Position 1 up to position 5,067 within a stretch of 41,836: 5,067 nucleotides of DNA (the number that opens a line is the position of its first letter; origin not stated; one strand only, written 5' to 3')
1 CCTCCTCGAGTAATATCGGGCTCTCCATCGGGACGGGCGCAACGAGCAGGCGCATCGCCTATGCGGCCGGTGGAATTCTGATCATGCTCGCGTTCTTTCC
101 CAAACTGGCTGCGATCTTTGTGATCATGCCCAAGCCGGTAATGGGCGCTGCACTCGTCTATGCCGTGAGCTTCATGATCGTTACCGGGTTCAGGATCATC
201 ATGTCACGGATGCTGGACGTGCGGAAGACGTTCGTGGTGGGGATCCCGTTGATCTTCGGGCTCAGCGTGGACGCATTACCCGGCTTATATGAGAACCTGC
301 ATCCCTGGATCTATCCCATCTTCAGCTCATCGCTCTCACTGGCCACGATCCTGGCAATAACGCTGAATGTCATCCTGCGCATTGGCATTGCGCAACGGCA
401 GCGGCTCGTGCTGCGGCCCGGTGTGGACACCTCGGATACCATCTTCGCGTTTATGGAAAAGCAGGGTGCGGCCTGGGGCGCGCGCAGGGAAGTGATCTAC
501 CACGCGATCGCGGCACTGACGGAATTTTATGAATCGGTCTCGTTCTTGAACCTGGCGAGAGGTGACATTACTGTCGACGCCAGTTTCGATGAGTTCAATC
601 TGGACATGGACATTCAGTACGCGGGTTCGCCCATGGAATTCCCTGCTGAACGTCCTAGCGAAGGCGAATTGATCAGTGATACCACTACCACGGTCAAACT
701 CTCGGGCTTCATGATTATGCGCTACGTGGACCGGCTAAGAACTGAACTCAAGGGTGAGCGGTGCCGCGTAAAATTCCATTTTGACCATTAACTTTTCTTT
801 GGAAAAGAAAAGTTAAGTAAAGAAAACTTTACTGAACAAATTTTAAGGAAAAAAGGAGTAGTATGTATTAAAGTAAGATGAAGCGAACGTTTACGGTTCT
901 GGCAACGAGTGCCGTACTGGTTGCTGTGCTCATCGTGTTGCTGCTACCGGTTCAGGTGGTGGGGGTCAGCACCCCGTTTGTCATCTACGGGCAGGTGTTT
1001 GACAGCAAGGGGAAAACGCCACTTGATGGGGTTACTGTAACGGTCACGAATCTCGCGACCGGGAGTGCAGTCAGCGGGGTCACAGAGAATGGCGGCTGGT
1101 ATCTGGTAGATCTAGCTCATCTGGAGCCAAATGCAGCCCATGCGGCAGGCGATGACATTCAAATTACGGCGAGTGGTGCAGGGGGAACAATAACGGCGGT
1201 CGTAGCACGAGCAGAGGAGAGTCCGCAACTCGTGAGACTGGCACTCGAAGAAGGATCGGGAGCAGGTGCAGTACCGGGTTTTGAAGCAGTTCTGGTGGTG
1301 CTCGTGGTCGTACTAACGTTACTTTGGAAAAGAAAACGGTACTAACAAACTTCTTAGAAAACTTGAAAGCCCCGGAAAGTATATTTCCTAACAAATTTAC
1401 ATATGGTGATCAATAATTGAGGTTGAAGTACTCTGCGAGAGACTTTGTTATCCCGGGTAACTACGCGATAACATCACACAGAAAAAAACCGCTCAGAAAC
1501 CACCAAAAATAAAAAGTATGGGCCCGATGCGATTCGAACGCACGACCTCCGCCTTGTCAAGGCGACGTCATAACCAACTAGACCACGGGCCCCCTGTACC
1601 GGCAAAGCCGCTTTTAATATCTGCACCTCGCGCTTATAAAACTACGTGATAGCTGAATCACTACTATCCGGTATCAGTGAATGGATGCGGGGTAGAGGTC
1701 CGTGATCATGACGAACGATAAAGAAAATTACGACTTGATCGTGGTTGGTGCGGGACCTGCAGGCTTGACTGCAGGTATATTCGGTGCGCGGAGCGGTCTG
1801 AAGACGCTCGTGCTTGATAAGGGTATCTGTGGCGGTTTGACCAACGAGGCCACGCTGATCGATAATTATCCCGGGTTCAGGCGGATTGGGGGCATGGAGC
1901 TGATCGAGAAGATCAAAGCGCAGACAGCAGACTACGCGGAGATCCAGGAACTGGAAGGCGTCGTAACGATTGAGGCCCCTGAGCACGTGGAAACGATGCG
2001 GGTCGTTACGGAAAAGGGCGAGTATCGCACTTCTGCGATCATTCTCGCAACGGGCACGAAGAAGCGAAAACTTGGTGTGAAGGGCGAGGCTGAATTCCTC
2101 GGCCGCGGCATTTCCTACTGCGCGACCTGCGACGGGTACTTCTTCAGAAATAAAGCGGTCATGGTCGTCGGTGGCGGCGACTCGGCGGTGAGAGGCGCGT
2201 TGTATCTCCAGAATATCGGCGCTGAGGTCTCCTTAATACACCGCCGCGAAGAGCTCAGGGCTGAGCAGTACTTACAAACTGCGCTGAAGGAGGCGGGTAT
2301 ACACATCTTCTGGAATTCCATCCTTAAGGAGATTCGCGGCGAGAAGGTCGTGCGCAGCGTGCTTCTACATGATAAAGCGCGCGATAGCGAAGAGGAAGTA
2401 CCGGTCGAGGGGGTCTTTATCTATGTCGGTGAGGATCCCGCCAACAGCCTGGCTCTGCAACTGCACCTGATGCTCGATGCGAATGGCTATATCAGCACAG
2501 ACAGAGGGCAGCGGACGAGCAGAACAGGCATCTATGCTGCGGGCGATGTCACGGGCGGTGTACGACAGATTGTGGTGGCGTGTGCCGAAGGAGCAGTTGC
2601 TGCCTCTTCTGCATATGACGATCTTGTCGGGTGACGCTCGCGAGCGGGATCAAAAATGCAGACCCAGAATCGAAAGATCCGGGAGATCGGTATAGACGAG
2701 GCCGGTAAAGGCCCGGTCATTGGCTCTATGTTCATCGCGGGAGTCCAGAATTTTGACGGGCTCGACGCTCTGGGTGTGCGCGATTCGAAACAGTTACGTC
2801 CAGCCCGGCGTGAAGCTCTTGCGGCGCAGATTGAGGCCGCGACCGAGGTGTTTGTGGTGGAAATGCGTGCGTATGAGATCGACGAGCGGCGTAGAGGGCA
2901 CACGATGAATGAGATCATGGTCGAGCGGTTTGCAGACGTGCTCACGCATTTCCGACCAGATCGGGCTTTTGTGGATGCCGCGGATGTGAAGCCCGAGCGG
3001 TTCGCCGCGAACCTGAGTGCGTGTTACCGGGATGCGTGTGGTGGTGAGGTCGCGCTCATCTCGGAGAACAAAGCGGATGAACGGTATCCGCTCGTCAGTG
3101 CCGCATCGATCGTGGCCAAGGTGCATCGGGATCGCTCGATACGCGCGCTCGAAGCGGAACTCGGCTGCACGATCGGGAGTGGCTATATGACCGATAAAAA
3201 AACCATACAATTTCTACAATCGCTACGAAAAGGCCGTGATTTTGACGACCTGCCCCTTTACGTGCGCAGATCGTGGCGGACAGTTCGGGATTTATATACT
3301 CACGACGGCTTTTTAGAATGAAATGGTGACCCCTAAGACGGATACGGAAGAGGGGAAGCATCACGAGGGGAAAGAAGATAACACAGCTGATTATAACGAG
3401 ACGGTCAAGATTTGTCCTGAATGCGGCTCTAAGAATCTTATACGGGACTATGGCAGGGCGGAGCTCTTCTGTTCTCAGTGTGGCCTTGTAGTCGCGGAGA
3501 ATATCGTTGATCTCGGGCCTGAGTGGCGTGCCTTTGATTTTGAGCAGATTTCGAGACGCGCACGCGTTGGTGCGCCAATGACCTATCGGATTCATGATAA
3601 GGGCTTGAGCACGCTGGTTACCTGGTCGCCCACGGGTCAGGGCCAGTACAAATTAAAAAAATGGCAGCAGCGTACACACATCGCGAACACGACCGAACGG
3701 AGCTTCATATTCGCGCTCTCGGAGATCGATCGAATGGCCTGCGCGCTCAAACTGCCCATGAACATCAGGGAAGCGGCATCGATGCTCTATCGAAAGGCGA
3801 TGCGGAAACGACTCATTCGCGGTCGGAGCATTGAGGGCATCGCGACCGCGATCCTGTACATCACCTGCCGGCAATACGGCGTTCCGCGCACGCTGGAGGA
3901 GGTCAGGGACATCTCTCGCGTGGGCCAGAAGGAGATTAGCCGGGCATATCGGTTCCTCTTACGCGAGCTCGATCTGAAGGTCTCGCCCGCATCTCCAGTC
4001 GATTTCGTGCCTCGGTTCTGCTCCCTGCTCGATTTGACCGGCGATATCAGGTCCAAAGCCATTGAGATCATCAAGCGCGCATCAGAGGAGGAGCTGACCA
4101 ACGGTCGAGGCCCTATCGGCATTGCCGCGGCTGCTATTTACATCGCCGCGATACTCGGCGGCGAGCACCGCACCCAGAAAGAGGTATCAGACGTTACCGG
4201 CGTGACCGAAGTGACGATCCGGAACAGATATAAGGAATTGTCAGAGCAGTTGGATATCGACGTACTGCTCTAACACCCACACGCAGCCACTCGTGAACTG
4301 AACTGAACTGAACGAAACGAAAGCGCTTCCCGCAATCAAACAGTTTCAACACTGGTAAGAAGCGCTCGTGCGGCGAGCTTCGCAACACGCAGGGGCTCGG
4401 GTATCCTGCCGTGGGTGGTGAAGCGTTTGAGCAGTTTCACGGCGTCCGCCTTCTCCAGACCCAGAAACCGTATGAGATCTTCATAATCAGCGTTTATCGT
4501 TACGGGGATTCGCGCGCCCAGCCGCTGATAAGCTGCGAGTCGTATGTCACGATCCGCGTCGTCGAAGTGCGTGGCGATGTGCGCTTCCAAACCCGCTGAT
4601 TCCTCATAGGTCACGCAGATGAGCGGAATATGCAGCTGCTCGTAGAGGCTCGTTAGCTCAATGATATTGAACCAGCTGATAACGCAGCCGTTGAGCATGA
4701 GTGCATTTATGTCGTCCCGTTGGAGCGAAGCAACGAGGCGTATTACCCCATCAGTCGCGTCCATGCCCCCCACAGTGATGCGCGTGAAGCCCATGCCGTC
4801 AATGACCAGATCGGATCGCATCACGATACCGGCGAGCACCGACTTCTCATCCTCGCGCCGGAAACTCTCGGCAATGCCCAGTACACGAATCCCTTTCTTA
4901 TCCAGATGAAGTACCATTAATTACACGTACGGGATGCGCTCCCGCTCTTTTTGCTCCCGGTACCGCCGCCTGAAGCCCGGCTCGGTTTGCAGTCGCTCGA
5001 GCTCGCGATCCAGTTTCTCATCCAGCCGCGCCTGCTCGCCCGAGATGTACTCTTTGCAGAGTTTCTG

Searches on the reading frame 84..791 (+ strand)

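Call 32: search_protein_families(library=pfam, proteins=[window:84-791:+], max_evalue=0.00001)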
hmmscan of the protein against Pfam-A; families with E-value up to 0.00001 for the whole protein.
window:84-791:+ (235 aa): 1 family
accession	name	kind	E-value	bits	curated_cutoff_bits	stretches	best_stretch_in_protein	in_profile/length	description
PF00860.26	Xan_ur_permease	-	4.2e-08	32.7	27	1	1-66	321-387/389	Permease family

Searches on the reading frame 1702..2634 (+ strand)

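Call 32: search_protein_families(library=pfam, proteins=[window:1702-2634:+], max_evalue=0.00001)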
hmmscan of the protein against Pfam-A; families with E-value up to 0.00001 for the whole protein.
window:1702-2634:+ (310 aa): 9 families
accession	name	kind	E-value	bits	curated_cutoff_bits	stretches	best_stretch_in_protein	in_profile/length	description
PF07992.20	Pyr_redox_2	-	7.3e-49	167.2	26.1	1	10-297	1-291/291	Pyridine nucleotide-disulphide oxidoreductase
PF13738.12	Pyr_redox_3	-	2.1e-21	76.9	30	1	80-281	97-305/305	Pyridine nucleotide-disulphide oxidoreductase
PF00070.33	Pyr_redox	-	6.5e-16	59.1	22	1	153-224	2-81/82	Pyridine nucleotide-disulphide oxidoreductase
PF12831.13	FAD_oxidored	-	1.5e-08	34.8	27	1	11-73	1-70/416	FAD dependent oxidoreductase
PF00890.30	FAD_binding_2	-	2.9e-06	27.2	20.4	0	11-41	1-31/414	FAD binding domain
PF13450.12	NAD_binding_8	-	3.8e-06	27.5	21.9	0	14-50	1-38/68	NAD(P)-binding Rossmann-like domain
PF01134.28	GIDA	-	4.3e-06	26.5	22.1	0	11-92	1-67/391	Glucose inhibited division protein A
PF03486.20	HI0933_like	-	5.7e-06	26.4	50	0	11-41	2-32/244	HI0933-like protein Rossmann domain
PF01946.23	Thi4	-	6e-06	26.1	26.2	0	9-43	17-52/235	Thi4 family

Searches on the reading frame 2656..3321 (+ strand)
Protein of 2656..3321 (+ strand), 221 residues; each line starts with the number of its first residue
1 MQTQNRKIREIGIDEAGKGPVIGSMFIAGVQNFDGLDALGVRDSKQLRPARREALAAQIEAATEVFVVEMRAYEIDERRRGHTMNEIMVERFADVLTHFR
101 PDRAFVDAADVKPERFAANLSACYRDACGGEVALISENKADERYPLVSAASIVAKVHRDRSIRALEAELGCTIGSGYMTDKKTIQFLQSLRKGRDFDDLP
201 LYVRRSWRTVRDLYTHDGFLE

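Call 32: search_protein_families(library=pfam, proteins=[window:2656-3321:+], max_evalue=0.00001)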
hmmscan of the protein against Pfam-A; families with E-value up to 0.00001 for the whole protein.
window:2656-3321:+ (221 aa): 1 family
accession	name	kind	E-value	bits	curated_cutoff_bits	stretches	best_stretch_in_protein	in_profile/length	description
PF01351.25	RNase_HII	-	5.2e-39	134.6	25.8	1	11-210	1-199/199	Ribonuclease HII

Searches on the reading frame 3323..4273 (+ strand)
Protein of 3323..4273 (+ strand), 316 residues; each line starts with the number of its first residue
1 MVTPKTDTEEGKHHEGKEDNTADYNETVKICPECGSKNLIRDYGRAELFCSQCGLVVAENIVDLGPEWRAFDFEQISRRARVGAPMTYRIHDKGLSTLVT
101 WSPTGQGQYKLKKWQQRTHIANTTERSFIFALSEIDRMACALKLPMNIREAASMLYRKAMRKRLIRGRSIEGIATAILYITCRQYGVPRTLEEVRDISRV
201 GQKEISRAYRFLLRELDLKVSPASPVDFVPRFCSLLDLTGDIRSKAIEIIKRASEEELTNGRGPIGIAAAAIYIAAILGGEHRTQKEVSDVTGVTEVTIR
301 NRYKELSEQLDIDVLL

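Call 32: search_protein_families(library=pfam, proteins=[window:3323-4273:+], max_evalue=0.00001)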
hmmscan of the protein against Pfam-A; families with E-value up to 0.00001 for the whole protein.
window:3323-4273:+ (316 aa): 2 families
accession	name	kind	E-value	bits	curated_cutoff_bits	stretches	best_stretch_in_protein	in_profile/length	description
PF00382.24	TFIIB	-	1.2e-47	160.3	23.6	2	221-308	4-91/92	Transcription factor TFIIB repeat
PF08271.17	Zn_Ribbon_TF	-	1.1e-18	66.9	29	1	30-71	2-43/43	TFIIB zinc-binding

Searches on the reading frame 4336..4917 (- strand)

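Call 32: search_protein_families(library=pfam, proteins=[window:4336-4917:-], max_evalue=0.00001)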
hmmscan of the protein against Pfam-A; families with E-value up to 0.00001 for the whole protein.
window:4336-4917:- (193 aa): 1 family
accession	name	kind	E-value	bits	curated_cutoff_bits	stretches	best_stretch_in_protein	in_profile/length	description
PF01949.23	Endo_dU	-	9.2e-59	198.3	32.7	1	8-186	1-181/182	Endonuclease dU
